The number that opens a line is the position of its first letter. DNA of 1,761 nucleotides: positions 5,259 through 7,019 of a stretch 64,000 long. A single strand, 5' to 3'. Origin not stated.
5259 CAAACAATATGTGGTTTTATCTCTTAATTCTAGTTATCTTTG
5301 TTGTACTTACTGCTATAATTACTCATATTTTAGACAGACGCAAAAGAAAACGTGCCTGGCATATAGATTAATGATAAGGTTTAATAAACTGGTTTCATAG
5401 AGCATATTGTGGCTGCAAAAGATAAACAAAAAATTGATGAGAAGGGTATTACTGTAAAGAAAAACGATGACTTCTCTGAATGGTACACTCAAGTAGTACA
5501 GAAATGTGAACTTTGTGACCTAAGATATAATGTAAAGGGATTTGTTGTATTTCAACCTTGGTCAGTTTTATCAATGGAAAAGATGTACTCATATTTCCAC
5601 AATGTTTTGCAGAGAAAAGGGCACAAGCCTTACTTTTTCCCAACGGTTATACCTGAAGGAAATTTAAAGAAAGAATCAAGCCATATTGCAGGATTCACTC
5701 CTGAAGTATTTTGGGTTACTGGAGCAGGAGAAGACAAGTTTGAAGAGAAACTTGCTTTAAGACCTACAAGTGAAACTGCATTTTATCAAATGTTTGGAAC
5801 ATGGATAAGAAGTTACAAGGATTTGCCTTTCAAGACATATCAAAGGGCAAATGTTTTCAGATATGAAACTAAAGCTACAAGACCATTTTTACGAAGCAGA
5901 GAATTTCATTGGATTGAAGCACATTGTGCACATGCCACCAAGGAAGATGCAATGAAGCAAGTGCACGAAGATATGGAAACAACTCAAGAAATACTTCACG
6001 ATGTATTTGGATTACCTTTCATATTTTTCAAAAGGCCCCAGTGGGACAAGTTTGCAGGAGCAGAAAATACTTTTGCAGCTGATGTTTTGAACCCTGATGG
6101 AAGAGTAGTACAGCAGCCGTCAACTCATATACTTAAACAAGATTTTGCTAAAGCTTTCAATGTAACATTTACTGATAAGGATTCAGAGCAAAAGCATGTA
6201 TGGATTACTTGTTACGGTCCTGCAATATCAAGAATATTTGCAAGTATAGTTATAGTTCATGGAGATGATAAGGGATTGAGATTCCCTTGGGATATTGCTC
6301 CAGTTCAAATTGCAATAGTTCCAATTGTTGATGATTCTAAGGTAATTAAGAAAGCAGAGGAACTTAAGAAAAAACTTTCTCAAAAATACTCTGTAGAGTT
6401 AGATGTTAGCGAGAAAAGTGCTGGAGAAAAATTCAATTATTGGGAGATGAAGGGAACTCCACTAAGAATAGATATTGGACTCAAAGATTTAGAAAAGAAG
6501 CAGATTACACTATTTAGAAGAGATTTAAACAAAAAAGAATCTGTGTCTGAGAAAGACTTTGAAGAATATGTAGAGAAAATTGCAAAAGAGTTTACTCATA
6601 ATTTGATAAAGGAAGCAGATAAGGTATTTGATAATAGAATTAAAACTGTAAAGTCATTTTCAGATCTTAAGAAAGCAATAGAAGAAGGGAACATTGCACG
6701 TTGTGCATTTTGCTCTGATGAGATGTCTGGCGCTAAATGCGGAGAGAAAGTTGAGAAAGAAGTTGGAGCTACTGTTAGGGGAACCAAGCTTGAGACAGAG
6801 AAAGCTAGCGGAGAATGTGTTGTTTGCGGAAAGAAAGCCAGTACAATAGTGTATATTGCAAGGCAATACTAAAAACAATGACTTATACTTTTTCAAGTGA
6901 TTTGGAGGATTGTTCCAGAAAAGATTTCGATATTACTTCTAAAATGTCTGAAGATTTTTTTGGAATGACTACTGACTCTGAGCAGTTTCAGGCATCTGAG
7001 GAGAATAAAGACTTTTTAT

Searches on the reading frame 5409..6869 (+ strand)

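Call 90: search_protein_families(library=pfam, proteins=[window:5409-6869:+], max_evalue=0.001)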
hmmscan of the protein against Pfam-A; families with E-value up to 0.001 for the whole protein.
window:5409-6869:+ (487 aa): 3 families
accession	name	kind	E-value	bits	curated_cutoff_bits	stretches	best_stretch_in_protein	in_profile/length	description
PF00587.30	tRNA-synt_2b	-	3.8e-33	115.5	29.3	1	109-281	5-176/179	tRNA synthetase class II core domain (G, H, P, S and T)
PF03129.25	HGTP_anticodon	-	8e-17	61.6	21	1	300-390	1-93/94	Anticodon binding domain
PF09180.16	ProRS-C_1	-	1.3e-14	54.5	31.5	1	418-487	2-71/71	Prolyl-tRNA synthetase, C-terminal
